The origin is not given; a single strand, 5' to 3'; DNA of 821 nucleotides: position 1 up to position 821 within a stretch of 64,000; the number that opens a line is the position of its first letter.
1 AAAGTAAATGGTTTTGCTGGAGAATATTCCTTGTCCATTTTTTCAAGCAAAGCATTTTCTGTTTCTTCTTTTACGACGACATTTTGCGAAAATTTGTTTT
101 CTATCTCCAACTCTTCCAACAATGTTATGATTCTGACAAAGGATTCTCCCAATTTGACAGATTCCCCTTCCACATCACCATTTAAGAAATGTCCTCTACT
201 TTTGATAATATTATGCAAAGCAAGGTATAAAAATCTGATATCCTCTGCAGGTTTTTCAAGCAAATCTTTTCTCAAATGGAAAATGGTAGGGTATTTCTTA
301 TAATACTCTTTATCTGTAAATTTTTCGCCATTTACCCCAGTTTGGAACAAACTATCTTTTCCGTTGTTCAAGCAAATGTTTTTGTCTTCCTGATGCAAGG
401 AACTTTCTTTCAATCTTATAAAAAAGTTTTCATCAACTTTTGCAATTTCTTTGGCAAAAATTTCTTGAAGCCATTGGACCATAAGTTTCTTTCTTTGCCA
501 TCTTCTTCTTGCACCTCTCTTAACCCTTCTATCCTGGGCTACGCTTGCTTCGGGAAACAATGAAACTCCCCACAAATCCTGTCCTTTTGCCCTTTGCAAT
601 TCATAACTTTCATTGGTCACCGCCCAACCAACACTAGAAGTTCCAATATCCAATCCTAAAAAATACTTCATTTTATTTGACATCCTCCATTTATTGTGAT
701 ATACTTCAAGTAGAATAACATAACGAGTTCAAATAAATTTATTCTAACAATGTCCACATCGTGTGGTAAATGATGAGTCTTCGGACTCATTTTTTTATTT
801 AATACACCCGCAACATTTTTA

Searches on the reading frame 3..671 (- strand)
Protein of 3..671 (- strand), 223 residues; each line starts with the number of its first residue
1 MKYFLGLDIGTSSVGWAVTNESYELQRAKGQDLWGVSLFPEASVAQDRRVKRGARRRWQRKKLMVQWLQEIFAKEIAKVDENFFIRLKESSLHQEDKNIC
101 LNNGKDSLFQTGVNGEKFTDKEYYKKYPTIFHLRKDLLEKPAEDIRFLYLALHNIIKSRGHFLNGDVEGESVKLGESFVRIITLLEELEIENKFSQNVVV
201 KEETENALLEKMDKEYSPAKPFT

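Call 10: find_related_loci(query=window:3-671:-, collection=genome_contigs, flank=10000)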
Query seq(223 aa) (223 aa) in genome_contigs; peptide patterns used: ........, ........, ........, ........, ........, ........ (x = any residue, [..] = any of these).
132 stretches matched a pattern; 6 encode a relative of the query (tblastn E <= 1e-3); 6 distinct loci.
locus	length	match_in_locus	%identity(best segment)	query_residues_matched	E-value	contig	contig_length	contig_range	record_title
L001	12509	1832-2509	47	1-213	2e-58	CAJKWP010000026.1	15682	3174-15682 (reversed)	MAG TPA_asm: uncultured Catabacter sp. isolate ERR321643-bin.22 genome assembly, contig: NODE_2478_length_15682_cov_5.25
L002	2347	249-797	50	3-213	1e-47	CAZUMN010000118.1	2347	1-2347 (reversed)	MAG TPA_asm: uncultured Thermococci archaeon isolate SRP263991_co4_129 genome assembly, contig: NODE_79478_length_2347_c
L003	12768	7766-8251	49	3-173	7e-41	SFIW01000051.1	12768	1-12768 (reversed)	MAG: Planctomycetaceae bacterium isolate W1P25.044 Contig2260, whole genome shotgun sequence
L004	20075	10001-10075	64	1-25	6e-5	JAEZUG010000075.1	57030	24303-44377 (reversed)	MAG: Candidatus Cloacimonadota bacterium isolate OH_PDB_78 k127_694219, whole genome shotgun sequence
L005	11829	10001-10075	64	1-25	5e-5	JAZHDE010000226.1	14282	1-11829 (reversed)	MAG: Candidatus Cloacimonadota bacterium isolate Bin12Zod NODE_555_length_14329_cov_9.229648, whole genome shotgun seque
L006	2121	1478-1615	40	1-47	7e-5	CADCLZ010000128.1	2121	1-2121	MAG: uncultured Erysipelotrichaceae bacterium isolate RUG14760 genome assembly, contig: RUG14760_asm_128, whole genome s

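Call 11: find_homologous_proteins(query=window:3-671:-)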
Query seq(223 aa) (223 aa): 132 proteins with E <= 0.001 among 337 candidates; the best 120 are listed.
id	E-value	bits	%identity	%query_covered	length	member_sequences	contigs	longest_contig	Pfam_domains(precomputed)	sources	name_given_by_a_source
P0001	7.4e-61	224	52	95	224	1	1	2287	PF16593.12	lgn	-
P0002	1.5e-59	219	53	86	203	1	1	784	PF16593.12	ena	-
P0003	3.7e-58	215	53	87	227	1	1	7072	PF16593.12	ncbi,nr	ncbi:MAG: type II CRISPR RNA-guided endonuclease Cas9, partial [Clostridia bacterium]|nr:type II CRI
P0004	6.1e-58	214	61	76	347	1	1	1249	PF16592.11,PF16593.12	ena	-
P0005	8.6e-56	207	52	95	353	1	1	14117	PF16593.12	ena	-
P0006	2.2e-53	199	61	66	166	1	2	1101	PF16593.12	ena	-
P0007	5.1e-52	195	57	73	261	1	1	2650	PF16593.12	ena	-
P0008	1.9e-50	190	57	77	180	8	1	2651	PF16593.12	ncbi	-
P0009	3.2e-50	189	51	90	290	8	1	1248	PF16593.12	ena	-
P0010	3.6e-50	189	58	72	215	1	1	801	PF16593.12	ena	-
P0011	2.2e-49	186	56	75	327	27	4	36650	PF16593.12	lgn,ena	-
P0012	3.0e-49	186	49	93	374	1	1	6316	PF16592.11,PF16593.12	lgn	-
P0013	3.8e-49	185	57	72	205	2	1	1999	PF16593.12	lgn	-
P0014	1.2e-48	184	56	74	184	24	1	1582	PF16593.12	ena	-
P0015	1.0e-47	181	57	74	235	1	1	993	PF16593.12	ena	-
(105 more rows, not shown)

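Call 13: find_related_loci(query=window:3-671:-, collection=metagenome_contigs, flank=10000)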
Query seq(223 aa) (223 aa) in metagenome_contigs; peptide patterns used: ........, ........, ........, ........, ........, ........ (x = any residue, [..] = any of these).
211 stretches matched a pattern; 20 encode a relative of the query (tblastn E <= 1e-3); 20 distinct loci.
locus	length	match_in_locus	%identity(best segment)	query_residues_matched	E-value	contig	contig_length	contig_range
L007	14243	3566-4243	47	1-213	6e-58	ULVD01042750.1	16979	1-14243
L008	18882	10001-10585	50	3-202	2e-46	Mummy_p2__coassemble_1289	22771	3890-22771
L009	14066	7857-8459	42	3-196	4e-38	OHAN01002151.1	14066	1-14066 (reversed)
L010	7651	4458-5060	42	3-196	3e-38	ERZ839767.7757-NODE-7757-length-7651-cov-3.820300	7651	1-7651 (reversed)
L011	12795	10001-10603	42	3-196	5e-38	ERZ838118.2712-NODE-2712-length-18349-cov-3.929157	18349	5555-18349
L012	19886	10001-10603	42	3-196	4e-38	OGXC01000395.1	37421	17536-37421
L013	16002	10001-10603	42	3-196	4e-38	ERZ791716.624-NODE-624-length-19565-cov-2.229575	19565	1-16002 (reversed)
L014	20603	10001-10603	42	3-196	3e-38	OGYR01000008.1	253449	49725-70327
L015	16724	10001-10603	42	3-196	4e-38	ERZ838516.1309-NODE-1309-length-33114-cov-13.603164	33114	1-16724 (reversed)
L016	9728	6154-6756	42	3-196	3e-38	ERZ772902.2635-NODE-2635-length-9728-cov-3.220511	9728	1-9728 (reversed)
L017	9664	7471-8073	42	3-196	9e-38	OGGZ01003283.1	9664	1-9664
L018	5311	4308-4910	41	3-196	8e-38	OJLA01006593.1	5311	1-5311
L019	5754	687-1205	47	3-178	1e-37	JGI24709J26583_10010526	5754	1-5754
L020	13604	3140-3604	47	3-163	1e-33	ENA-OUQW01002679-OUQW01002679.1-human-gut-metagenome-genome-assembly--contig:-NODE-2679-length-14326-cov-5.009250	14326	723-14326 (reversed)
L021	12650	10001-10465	47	3-163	1e-33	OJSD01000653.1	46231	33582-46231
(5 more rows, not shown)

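Call 24: search_protein_families(library=pfam, proteins=[L007:3566-7837:+, L007:9356-10747:+, L007:10996-11859:+, L007:12027-12326:+, L007:12177-13373:-, L007:1933-3396:+, window:3-671:-])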
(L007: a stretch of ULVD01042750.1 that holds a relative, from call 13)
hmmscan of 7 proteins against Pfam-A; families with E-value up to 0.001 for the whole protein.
L007:3566-7837:+ (1423 aa): 4 families
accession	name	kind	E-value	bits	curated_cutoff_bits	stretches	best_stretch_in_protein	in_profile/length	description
PF16592.10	Cas9_REC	-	1.4e-102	344.7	25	1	197-758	21-539/541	REC lobe of CRISPR-associated endonuclease Cas9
PF16595.10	Cas9_PI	-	4.3e-33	115.6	25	1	1134-1411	4-261/265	PAM-interacting domain of CRISPR-associated endonuclease Cas9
PF13395.12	HNH_4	-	6.3e-17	61.7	22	1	878-928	1-53/54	HNH endonuclease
PF22702.2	Cas9_RuvC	-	1.6e-13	51.4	27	1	998-1127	25-151/151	Cas9 RuvC domain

L007:9356-10747:+ (463 aa): 5 families
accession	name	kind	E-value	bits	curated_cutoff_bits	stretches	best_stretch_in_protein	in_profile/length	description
PF01406.26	tRNA-synt_1e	-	2.3e-88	296.9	27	1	29-332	7-300/301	tRNA synthetases class I (C) catalytic domain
PF09334.17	tRNA-synt_1g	-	3.5e-10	39.6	20.1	1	265-333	308-376/391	tRNA synthetases class I (M)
PF23493.1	CysS_C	-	3.6e-07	30.6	23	1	414-457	4-47/51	Cysteinyl-tRNA ligase anticodon binding domain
PF01921.24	tRNA-synt_1f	-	1e-06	28.4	27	1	210-356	220-353/360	tRNA synthetases class I (K)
PF09190.17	DALR_2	-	0.0001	23.2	22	0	363-386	1-24/57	DALR domain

L007:10996-11859:+ (287 aa): 0 families

L007:12027-12326:+ (99 aa): 0 families

L007:12177-13373:- (398 aa): 2 families
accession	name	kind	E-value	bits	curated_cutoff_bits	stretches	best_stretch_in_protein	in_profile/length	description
PF00817.25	IMS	-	8.8e-43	146.2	23.2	1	11-159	1-148/148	impB/mucB/samB family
PF11799.13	IMS_C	-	3.1e-23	82.7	20.7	1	246-356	1-108/109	impB/mucB/samB family C-terminal domain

L007:1933-3396:+ (487 aa): 3 families
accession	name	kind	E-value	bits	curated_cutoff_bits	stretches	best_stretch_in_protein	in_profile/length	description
PF00152.25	tRNA-synt_2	-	1.2e-74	251.6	25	1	145-486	2-307/308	tRNA synthetases class II (D, K and N)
PF01336.31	tRNA_anti-codon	-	6.2e-14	52.1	27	1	51-128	1-75/75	OB-fold nucleic acid binding domain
PF01409.25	tRNA-synt_2d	-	0.00084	19.3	19.8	0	236-283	104-153/246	tRNA synthetases class II core domain (F)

window:3-671:- (223 aa): 1 family
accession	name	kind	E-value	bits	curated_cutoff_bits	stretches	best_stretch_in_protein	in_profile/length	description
PF16593.10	Cas9-BH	-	4.4e-10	39.5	26.3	1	48-80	1-33/33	Bridge helix of CRISPR-associated endonuclease Cas9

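Call 26: find_homologous_proteins(query=L007:3566-7837:+, max_evalue=1e-50)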
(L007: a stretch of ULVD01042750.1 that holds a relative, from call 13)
Query L007:3566-7837:+ (1423 aa): 2415 proteins with E <= 1e-50 among 8000 candidates; the best 120 are listed.
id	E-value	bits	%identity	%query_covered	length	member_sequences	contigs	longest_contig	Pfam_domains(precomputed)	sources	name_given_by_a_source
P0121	0.0e+0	3138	98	100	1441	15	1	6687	PF16592.11,PF13395.13,PF22702.3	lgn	-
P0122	0.0e+0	2323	71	100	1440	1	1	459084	PF16592.11,PF13395.13,PF22702.3,PF16595.11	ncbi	-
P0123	0.0e+0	2315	70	100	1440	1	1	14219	PF16592.11,PF13395.13,PF22702.3,PF16595.11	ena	-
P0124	0.0e+0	2225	68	100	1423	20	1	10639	PF16592.11,PF13395.13,PF22702.3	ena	-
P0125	0.0e+0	2221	68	100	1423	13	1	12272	PF16592.11,PF13395.13,PF22702.3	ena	-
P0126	0.0e+0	1598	52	100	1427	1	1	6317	PF16592.11,PF13395.13,PF22702.3,PF16595.11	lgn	-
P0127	0.0e+0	1248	46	99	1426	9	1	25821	PF16592.11,PF13395.13,PF18470.7,PF22702.3,PF16595.11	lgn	-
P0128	0.0e+0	1082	41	99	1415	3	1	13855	PF16592.11,PF13395.13,PF22702.3,PF16593.12,PF16595.11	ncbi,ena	-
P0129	0.0e+0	1078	41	99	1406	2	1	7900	PF16592.11,PF13395.13,PF22702.3,PF16593.12,PF16595.11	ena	-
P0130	0.0e+0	1061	41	99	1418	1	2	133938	PF16592.11,PF13395.13,PF22702.3,PF16593.12,PF16595.11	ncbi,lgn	-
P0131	0.0e+0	1057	41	99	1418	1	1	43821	PF16592.11,PF13395.13,PF22702.3,PF16593.12,PF16595.11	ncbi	-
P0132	0.0e+0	1053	41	99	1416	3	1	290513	PF16592.11,PF13395.13,PF22702.3,PF16593.12,PF16595.11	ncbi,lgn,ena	-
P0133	0.0e+0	1048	41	99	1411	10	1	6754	PF16592.11,PF13395.13,PF22702.3,PF16593.12,PF16595.11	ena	-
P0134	0.0e+0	1045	41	99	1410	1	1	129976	PF16592.11,PF13395.13,PF22702.3,PF16593.12,PF16595.11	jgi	-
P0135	0.0e+0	1044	41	99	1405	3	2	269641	PF16592.11,PF13395.13,PF22702.3,PF16593.12,PF16595.11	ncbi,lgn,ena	-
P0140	0.0e+0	1030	40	99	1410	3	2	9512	PF16592.11,PF13395.13,PF22702.3,PF16593.12,PF16595.11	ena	-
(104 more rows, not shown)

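Call 28: find_encoding_contigs(protein=P0126, flank=4000, max_places=3)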
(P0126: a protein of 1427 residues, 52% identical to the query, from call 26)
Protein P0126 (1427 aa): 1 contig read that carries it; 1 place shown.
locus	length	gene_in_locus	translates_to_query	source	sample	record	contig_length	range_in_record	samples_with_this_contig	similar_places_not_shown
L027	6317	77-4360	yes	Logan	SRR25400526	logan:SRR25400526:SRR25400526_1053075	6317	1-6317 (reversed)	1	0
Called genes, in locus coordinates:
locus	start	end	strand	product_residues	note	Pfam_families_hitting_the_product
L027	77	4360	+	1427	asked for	PF16592:Cas9_REC, PF13395:HNH_4, PF22702:Cas9_RuvC, PF16595:Cas9_PI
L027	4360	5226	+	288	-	PF01867:Cas_Cas1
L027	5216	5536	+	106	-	PF09827:CRISPR_Cas2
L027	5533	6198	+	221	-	PF09711:Cas_Csn2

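Call 29: find_encoding_contigs(protein=P0125, flank=4000, max_places=3)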
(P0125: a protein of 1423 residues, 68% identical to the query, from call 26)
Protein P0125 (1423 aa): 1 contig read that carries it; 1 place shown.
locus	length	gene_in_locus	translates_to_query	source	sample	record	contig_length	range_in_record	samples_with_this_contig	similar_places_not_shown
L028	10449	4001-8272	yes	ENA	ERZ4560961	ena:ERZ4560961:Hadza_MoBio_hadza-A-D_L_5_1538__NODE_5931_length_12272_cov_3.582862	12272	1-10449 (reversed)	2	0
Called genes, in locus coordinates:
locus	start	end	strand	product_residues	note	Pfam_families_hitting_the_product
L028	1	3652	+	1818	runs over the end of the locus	PF09479:Flg_new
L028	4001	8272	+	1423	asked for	PF16592:Cas9_REC, PF13395:HNH_4, PF22702:Cas9_RuvC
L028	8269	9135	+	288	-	PF01867:Cas_Cas1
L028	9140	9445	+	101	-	PF09827:CRISPR_Cas2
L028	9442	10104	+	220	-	PF09711:Cas_Csn2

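Call 30: find_encoding_contigs(protein=P0123, flank=4000, max_places=3)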
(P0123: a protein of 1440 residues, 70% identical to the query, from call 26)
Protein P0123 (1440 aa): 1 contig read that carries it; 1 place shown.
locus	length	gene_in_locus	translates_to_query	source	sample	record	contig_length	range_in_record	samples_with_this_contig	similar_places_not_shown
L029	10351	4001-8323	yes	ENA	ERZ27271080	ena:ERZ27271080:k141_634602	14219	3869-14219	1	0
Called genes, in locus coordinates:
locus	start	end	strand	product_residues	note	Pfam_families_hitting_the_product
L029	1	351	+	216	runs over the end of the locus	PF08823:PG_binding_2, PF01471:PG_binding_1, PF07486:Hydrolase_2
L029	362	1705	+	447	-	PF20769:YPEB_N, PF14620:YPEB_PepSY1-2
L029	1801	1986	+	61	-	-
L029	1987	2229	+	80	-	-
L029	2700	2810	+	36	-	-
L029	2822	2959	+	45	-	-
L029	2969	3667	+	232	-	-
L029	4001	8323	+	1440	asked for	PF16592:Cas9_REC, PF13395:HNH_4, PF22702:Cas9_RuvC, PF16595:Cas9_PI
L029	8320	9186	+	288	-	PF01867:Cas_Cas1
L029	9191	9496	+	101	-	PF09827:CRISPR_Cas2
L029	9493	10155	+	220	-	PF09711:Cas_Csn2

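Call 31: find_encoding_contigs(protein=P0127, flank=4000, max_places=3)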
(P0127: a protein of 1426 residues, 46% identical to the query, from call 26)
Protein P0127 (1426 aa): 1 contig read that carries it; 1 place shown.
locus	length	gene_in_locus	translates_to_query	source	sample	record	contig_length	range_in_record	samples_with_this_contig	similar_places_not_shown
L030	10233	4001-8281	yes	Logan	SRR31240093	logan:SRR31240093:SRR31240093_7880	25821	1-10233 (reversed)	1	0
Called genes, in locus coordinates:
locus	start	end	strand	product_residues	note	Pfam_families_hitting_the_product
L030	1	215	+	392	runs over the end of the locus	PF00534:Glycos_transf_1, PF13692:Glyco_trans_1_4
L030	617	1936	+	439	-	PF02878:PGM_PMM_I, PF02879:PGM_PMM_II, PF02880:PGM_PMM_III, PF00408:PGM_PMM_IV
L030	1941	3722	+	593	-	PF13522:GATase_6, PF13537:GATase_7, PF01380:SIS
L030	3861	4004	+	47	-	-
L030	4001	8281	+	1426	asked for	PF16592:Cas9_REC, PF18470:Cas9_a (faint), PF13395:HNH_4, PF22702:Cas9_RuvC, PF16595:Cas9_PI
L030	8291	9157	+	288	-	PF01867:Cas_Cas1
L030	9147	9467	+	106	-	PF09827:CRISPR_Cas2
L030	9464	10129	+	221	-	-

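Call 32: find_encoding_contigs(protein=P0122, flank=4000, max_places=3)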
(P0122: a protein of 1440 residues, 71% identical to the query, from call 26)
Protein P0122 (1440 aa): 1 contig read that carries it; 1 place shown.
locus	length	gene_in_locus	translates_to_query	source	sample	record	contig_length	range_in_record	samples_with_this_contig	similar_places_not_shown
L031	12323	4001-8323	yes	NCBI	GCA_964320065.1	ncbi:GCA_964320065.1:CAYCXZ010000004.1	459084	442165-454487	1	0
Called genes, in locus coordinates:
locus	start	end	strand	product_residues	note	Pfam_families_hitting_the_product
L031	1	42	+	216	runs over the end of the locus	PF08823:PG_binding_2, PF01471:PG_binding_1, PF07486:Hydrolase_2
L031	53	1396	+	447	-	PF20769:YPEB_N, PF14620:YPEB_PepSY1-2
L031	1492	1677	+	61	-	-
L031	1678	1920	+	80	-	-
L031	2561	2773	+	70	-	-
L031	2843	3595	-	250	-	PF03575:Peptidase_S51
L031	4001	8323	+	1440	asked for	PF16592:Cas9_REC, PF13395:HNH_4, PF22702:Cas9_RuvC, PF16595:Cas9_PI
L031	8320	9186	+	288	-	PF01867:Cas_Cas1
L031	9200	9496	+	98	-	PF09827:CRISPR_Cas2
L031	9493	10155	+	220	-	PF09711:Cas_Csn2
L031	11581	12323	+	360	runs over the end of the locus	-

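Call 36: find_encoding_contigs(protein=P0124, flank=4000, max_places=3)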
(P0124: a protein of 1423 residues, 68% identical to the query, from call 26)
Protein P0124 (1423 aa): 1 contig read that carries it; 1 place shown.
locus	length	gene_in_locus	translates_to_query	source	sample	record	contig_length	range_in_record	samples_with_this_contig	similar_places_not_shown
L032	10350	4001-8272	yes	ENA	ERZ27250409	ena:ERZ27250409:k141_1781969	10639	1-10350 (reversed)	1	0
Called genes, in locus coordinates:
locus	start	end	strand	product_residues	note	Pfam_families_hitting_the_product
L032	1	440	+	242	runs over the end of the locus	?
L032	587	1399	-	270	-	PF02673:BacA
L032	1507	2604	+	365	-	PF01926:MMR_HSR1, PF02421:FeoB_N, PF06071:YchF-GTPase_C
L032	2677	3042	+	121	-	-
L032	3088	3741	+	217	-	-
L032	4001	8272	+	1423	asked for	PF16592:Cas9_REC, PF13395:HNH_4, PF22702:Cas9_RuvC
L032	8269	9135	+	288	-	PF01867:Cas_Cas1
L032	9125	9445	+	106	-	PF09827:CRISPR_Cas2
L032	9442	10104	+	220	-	PF09711:Cas_Csn2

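Call 37: find_encoding_contigs(protein=P0004, flank=4000, max_places=3)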
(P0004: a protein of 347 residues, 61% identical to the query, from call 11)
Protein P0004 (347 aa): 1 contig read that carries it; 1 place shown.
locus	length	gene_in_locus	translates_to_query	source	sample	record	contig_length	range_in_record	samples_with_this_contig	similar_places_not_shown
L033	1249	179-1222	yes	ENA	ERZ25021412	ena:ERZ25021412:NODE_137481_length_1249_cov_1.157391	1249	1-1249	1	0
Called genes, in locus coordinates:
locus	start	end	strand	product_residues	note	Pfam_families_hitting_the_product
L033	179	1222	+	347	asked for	PF16593:Cas9-BH, PF16592:Cas9_REC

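Call 38: find_encoding_contigs(protein=P0140, flank=4000, max_places=3)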
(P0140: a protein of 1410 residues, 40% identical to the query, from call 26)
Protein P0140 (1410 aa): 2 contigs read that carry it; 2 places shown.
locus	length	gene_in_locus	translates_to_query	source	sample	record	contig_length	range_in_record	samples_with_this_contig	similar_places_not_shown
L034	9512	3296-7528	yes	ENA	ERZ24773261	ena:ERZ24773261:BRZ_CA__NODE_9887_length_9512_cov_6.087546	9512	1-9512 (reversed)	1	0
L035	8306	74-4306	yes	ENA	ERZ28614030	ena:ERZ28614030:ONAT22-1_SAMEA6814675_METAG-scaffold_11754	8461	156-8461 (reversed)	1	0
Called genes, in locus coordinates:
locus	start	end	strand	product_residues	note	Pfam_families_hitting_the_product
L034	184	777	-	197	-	PF01741:MscL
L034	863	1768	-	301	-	PF00892:EamA (faint)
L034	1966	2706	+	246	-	PF13489:Methyltransf_23, PF13847:Methyltransf_31, PF08241:Methyltransf_11, PF08242:Methyltransf_12, PF13649:Methyltransf_25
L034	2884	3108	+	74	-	-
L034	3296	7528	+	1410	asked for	PF16593:Cas9-BH, PF16592:Cas9_REC, PF13395:HNH_4, PF22702:Cas9_RuvC, PF16595:Cas9_PI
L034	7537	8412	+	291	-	PF01867:Cas_Cas1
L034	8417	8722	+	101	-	PF09827:CRISPR_Cas2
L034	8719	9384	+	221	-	PF09711:Cas_Csn2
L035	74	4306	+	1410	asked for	PF16593:Cas9-BH, PF16592:Cas9_REC, PF13395:HNH_4, PF22702:Cas9_RuvC, PF16595:Cas9_PI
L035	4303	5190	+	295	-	PF01867:Cas_Cas1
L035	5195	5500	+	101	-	PF09827:CRISPR_Cas2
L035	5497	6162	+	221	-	PF09711:Cas_Csn2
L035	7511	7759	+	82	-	-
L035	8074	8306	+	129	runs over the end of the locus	?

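Call 55: search_solved_structures(query=L007:3566-7837:+, max_evalue=1e-10)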
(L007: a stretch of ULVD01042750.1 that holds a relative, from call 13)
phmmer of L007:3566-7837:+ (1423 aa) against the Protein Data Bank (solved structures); distinct sequences matched with E-value up to 1e-10: 47.
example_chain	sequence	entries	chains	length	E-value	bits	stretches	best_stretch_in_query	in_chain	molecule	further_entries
9jwk_A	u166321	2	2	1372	7.6e-174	583.7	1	3-1280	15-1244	CRISPR-associated endonuclease Cas9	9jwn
9vj8_S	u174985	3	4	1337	5.8e-132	444.9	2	427-1245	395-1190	CRISPR-associated endonuclease Cas9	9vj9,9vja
8pj9_A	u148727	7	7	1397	2.3e-131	442.9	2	391-1284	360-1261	CRISPR-associated endonuclease Cas9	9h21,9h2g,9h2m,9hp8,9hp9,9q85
7v59_B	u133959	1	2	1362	2.9e-122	412.8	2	401-1251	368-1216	CRISPR-associated endonuclease Cas9/Csn1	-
5f9r_B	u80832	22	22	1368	2.9e-122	412.8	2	400-1251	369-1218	CRISPR-associated endonuclease Cas9/Csn1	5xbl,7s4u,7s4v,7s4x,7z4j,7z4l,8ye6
6ifo_A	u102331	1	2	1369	3e-122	412.8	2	400-1251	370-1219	CRISPR-associated endonuclease Cas9/Csn1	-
7s37_P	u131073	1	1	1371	3e-122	412.7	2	400-1251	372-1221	CRISPR-associated endonuclease Cas9/Csn1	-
7s36_P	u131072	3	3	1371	3e-122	412.7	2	400-1251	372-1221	CRISPR-associated endonuclease Cas9/Csn1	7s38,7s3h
4cmp_A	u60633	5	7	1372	3e-122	412.7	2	400-1251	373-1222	CRISPR-ASSOCIATED ENDONUCLEASE CAS9/CSN1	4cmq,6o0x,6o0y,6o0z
8fzt_E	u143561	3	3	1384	3.1e-122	412.7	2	400-1251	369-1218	CRISPR-associated endonuclease Cas9/Csn1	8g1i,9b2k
9k4c_A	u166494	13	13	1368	4.8e-122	412.1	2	401-1251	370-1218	CRISPR-associated endonuclease Cas9/Csn1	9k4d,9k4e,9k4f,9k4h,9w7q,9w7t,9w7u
6mcb_A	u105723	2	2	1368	4.8e-122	412.1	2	400-1251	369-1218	CRISPR-associated endonuclease Cas9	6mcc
4zt0_A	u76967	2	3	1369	4.8e-122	412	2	400-1251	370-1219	CRISPR-associated endonuclease Cas9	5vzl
9wdx_P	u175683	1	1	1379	5e-122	412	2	401-1189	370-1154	CRISPR-associated endonuclease Cas9/Csn1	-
8t79_A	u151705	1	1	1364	7e-122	411.5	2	401-1244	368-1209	CRISPR-associated endonuclease Cas9/Csn1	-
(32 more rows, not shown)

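Call 56: search_solved_structures(query=window:3-671:-, max_evalue=0.001)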
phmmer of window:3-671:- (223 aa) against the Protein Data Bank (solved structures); distinct sequences matched with E-value up to 0.001: 46.
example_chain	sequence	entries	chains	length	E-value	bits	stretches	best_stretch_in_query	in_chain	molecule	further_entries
9jwk_A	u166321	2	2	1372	1e-38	136.5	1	3-197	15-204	CRISPR-associated endonuclease Cas9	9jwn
9kj6_A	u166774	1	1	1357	2.6e-35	125.4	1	2-199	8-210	CRISPR-associated endonuclease Cas9/Csn1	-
9wdx_P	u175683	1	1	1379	2.5e-34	122.2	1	2-199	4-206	CRISPR-associated endonuclease Cas9/Csn1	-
7vk9_A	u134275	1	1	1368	8.2e-34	120.5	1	2-199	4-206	CRISPR-associated endonuclease Cas9/Csn1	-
5f9r_B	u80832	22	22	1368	8.4e-34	120.4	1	2-199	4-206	CRISPR-associated endonuclease Cas9/Csn1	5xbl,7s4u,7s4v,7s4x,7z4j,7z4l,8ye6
6mcb_A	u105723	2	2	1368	8.4e-34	120.4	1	2-199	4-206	CRISPR-associated endonuclease Cas9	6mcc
6ifo_A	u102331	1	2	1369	8.4e-34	120.4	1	2-199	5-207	CRISPR-associated endonuclease Cas9/Csn1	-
4zt0_A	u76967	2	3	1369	8.4e-34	120.4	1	2-199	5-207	CRISPR-associated endonuclease Cas9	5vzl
7s37_P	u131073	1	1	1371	8.4e-34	120.4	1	2-199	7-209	CRISPR-associated endonuclease Cas9/Csn1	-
7v59_B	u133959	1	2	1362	8.4e-34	120.4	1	2-199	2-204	CRISPR-associated endonuclease Cas9/Csn1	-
7s36_P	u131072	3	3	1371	8.4e-34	120.4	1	2-199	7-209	CRISPR-associated endonuclease Cas9/Csn1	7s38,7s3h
4cmp_A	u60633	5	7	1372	8.4e-34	120.4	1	2-199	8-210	CRISPR-ASSOCIATED ENDONUCLEASE CAS9/CSN1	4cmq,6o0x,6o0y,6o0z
9k4c_A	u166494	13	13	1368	8.5e-34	120.4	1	2-199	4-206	CRISPR-associated endonuclease Cas9/Csn1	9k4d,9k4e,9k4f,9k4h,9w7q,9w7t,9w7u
4un3_B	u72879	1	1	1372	8.5e-34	120.4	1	2-199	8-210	CRISPR-ASSOCIATED ENDONUCLEASE CAS9/CSN1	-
8fzt_E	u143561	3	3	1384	8.7e-34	120.4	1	2-199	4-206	CRISPR-associated endonuclease Cas9/Csn1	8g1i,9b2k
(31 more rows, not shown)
